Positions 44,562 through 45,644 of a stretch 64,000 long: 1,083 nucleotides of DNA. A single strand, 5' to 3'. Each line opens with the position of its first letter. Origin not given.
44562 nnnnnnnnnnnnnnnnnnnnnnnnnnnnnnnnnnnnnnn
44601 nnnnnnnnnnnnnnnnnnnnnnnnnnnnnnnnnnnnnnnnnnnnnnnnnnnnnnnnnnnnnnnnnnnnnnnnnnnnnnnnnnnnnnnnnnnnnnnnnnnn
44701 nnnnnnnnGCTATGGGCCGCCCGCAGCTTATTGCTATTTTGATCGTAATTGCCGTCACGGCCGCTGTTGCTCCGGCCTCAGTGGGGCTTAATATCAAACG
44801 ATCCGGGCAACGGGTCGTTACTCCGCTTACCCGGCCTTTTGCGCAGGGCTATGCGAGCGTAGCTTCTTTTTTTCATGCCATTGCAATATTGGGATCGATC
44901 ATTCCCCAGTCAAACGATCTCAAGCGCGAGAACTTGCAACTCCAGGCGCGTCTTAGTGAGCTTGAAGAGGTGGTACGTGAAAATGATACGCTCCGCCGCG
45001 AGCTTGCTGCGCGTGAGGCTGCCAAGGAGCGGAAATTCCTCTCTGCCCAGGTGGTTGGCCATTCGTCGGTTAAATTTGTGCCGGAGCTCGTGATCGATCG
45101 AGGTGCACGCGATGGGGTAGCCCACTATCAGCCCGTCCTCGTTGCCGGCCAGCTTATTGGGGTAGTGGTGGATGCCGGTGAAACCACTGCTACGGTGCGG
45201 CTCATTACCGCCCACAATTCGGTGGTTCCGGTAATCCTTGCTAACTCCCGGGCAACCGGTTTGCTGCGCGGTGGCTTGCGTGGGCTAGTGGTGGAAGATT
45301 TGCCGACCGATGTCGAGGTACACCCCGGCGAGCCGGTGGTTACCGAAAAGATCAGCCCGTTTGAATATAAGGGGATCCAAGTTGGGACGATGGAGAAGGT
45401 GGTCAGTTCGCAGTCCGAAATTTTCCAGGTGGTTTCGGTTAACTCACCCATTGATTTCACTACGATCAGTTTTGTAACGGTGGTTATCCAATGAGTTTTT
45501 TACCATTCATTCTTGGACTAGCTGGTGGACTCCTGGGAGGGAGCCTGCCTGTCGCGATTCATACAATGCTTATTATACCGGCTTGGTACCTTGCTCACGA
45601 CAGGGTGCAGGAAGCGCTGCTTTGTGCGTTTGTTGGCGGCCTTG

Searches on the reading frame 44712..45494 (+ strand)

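Call 30: search_protein_families(library=pfam, proteins=[window:44712-45494:+], max_evalue=0.00001)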
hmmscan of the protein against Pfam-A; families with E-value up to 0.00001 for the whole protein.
window:44712-45494:+ (260 aa): 1 family
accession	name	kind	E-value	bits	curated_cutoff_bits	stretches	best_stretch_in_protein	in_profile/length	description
PF04085.20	MreC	-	2.3e-28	99.3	28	1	114-258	1-146/147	Rod shape-determining protein MreC, barrel core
